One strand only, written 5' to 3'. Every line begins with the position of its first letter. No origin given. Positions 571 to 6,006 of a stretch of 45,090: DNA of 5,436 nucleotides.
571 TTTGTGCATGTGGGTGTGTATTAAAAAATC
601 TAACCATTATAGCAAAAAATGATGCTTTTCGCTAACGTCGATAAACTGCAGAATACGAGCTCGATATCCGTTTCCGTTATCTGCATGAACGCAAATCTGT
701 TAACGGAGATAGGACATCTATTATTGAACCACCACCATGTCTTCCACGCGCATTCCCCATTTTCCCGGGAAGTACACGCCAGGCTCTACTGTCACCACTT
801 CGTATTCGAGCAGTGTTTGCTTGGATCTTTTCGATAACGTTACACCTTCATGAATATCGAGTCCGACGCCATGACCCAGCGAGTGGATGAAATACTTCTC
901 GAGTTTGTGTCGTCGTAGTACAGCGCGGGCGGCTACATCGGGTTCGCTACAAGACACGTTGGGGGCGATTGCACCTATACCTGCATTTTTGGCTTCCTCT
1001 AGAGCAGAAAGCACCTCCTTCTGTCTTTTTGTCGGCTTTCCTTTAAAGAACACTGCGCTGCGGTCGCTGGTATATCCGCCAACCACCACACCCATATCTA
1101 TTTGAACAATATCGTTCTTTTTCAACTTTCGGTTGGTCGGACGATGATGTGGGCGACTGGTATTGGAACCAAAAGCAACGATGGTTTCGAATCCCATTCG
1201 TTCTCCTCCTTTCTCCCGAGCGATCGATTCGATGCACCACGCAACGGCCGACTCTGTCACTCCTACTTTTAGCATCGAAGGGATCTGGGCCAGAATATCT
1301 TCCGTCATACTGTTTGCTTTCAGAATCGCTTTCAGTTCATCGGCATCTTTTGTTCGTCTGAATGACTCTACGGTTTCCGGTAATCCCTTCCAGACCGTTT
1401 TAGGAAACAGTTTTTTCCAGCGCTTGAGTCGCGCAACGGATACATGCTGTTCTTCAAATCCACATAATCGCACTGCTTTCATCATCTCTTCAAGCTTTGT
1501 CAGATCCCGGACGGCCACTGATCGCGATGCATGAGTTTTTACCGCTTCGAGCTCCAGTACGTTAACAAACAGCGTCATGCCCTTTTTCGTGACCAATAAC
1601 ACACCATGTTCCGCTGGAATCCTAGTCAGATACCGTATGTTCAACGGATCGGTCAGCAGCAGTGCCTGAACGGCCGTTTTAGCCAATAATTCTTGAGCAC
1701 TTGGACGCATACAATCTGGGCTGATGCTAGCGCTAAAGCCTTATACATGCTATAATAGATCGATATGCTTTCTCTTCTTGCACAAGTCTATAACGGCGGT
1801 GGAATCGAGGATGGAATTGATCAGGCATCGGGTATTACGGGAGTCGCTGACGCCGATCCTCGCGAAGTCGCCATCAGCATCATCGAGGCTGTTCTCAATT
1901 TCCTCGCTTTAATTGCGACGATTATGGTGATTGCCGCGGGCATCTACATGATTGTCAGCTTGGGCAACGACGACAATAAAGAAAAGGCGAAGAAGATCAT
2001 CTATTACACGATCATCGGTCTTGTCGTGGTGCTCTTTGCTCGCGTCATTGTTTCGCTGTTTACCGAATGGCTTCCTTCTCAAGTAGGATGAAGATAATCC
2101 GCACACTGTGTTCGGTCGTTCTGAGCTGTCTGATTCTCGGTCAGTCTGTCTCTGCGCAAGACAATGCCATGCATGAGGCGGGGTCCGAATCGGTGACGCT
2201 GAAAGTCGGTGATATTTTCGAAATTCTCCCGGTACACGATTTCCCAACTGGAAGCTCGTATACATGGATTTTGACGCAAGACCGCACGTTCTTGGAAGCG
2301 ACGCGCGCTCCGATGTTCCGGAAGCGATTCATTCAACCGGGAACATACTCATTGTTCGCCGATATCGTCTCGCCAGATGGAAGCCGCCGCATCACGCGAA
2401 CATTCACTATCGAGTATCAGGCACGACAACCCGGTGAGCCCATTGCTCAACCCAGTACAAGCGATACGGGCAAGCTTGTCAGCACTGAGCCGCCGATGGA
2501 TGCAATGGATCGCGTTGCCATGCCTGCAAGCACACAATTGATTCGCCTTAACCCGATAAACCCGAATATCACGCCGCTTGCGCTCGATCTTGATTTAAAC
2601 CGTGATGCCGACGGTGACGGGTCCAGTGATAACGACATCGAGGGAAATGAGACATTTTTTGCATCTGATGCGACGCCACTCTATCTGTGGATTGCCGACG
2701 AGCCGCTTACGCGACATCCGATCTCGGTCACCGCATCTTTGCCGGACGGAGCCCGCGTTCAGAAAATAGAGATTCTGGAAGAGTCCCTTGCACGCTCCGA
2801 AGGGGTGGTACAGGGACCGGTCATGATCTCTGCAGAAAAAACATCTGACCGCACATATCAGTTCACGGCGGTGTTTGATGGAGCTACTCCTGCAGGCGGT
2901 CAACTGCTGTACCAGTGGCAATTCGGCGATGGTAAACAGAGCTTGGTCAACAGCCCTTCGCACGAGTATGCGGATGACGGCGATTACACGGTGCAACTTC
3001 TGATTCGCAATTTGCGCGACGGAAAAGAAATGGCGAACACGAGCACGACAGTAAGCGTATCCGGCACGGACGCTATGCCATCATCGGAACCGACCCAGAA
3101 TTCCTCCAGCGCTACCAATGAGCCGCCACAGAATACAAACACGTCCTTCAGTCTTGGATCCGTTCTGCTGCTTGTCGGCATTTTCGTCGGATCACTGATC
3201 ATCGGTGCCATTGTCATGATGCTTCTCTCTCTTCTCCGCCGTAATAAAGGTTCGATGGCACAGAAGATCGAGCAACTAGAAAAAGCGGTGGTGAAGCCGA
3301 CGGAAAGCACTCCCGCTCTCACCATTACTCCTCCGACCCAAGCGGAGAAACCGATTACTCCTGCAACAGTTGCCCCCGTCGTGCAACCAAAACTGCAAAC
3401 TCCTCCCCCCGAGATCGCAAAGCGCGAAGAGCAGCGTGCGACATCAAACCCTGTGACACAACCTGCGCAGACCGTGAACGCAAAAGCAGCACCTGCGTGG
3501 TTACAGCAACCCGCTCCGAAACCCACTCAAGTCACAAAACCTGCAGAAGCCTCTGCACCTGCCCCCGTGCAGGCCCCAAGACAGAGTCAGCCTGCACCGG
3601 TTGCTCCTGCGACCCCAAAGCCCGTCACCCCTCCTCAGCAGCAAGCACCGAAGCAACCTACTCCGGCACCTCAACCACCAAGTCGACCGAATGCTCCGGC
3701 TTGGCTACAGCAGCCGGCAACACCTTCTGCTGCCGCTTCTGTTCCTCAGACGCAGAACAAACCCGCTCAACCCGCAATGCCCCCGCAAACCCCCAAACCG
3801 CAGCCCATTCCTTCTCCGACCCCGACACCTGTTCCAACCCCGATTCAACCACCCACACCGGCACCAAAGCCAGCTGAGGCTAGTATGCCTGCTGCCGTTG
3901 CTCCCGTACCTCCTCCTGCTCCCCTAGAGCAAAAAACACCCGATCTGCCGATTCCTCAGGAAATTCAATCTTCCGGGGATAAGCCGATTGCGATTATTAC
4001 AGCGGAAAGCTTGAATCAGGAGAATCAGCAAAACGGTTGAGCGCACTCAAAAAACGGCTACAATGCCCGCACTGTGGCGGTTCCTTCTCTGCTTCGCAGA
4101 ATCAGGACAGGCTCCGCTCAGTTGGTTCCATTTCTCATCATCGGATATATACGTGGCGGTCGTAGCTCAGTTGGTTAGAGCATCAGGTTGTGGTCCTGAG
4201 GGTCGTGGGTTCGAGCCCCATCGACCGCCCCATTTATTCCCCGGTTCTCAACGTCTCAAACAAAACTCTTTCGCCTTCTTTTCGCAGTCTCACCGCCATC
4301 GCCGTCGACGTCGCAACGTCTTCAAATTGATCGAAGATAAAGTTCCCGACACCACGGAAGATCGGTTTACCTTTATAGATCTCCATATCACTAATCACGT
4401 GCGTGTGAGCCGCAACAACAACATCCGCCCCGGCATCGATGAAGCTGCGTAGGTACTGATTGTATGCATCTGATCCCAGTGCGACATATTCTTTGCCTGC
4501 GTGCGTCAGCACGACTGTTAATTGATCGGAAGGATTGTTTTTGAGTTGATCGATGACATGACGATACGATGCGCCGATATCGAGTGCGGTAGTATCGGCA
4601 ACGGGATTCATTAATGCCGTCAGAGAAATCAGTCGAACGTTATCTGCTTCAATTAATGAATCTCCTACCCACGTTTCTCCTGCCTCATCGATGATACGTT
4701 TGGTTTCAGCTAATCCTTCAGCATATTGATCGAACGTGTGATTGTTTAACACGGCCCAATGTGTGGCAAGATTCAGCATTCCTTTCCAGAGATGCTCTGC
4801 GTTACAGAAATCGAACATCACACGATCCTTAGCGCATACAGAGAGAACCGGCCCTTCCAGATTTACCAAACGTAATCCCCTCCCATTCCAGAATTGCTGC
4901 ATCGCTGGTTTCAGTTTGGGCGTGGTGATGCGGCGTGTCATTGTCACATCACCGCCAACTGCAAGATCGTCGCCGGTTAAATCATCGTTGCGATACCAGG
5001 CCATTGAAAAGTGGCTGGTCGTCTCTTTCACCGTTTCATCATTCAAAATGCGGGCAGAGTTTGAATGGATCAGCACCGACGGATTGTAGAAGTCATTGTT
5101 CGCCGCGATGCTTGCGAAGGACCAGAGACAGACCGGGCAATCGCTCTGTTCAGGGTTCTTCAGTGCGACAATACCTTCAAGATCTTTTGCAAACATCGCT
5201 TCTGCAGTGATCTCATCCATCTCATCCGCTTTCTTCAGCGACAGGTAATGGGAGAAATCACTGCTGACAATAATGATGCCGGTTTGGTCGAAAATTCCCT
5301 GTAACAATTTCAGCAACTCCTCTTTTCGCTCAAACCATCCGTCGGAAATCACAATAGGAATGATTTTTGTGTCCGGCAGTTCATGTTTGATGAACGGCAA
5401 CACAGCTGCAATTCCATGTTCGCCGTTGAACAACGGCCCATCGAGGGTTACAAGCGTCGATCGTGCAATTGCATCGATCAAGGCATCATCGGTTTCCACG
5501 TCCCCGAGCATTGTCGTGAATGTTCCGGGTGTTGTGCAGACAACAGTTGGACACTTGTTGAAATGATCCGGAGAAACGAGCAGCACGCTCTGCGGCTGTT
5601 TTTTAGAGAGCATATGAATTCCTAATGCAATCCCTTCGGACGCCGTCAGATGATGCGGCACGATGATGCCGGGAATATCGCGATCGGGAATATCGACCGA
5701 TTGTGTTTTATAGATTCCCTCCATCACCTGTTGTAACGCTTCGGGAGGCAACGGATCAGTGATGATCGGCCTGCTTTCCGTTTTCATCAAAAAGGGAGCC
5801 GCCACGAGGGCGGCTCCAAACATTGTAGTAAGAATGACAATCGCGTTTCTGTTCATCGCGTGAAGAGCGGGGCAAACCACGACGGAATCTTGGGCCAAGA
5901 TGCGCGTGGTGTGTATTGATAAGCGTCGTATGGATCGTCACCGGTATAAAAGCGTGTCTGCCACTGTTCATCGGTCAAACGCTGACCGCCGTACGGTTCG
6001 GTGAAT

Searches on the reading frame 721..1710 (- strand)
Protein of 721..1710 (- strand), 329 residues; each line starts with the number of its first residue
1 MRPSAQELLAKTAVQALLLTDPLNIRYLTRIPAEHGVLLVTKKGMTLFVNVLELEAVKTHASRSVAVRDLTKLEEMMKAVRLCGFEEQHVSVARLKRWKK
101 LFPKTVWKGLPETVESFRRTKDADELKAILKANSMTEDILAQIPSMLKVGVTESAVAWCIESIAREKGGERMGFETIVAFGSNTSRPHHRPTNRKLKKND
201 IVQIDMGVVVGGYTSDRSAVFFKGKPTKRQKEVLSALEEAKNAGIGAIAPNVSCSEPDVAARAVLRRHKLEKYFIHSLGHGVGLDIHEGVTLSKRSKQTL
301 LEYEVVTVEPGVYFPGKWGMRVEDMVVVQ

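Call 62: search_protein_families(library=pfam, proteins=[window:721-1710:-], max_evalue=0.00001)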
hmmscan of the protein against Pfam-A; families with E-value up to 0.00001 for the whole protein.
window:721-1710:- (329 aa): 2 families
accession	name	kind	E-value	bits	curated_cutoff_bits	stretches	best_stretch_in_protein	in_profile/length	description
PF00557.29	Peptidase_M24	-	5.5e-58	196.6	23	1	128-328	2-206/208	Metallopeptidase family M24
PF01321.24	Creatinase_N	-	2.1e-15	57.8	22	1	5-118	5-126/128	Creatinase/Prolidase N-terminal domain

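Call 77: find_encoding_contigs(protein=window:721-1710:-, flank=10000, max_places=3)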
Protein window:721-1710:- (329 aa): no gene with exactly this product is on record in the collection.

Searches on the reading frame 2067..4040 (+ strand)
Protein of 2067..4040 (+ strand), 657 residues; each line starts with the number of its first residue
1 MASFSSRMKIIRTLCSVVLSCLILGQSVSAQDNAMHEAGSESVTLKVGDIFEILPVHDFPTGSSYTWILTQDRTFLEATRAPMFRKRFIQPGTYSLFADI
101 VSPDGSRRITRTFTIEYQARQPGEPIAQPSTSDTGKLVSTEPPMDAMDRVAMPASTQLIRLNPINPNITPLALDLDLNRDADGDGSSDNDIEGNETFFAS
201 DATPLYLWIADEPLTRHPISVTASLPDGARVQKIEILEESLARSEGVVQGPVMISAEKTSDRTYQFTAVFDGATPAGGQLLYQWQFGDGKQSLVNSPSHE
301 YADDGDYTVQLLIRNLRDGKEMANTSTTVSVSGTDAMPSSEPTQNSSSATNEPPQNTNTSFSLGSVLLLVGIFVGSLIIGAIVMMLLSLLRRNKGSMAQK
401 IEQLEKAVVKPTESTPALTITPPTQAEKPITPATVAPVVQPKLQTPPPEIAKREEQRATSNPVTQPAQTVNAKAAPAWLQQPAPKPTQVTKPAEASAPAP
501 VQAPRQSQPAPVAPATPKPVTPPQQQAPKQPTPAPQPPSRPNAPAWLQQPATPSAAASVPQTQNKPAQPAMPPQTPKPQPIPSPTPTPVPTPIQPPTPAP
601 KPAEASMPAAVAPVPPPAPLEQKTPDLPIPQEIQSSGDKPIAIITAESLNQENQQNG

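Call 62: search_protein_families(library=pfam, proteins=[window:2067-4040:+], max_evalue=0.00001)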
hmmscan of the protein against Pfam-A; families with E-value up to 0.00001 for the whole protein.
window:2067-4040:+ (657 aa): 2 families
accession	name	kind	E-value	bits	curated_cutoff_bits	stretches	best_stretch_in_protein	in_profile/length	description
PF18911.6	PKD_4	-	1.1e-12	48.3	27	1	259-327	15-81/85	PKD domain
PF00801.26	PKD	-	6.8e-12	45.7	23.5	1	255-329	5-78/80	PKD domain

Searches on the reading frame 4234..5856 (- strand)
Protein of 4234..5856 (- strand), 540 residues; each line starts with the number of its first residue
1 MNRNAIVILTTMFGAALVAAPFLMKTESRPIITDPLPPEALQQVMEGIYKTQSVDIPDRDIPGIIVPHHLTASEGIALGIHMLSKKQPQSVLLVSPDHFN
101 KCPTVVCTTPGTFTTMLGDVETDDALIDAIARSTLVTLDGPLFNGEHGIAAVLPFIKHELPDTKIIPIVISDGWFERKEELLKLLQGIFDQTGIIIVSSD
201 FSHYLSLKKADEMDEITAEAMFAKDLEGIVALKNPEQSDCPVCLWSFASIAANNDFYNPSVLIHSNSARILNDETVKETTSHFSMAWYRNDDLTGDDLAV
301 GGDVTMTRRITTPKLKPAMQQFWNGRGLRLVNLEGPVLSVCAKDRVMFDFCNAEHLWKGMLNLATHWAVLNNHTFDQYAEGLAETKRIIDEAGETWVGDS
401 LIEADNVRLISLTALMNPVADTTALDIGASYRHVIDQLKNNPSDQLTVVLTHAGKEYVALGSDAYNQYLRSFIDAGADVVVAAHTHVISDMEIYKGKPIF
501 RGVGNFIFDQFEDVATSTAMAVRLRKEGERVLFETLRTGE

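Call 62: search_protein_families(library=pfam, proteins=[window:4234-5856:-], max_evalue=0.00001)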
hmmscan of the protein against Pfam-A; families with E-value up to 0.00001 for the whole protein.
window:4234-5856:- (540 aa): 2 families
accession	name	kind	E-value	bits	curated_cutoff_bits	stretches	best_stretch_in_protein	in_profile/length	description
PF09587.15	PGA_cap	-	1.7e-24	87.2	27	1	298-510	2-255/255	Bacterial capsule synthesis protein PGA_cap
PF01875.22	Memo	-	4.6e-20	72.4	27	1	38-225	13-208/269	Memo-like protein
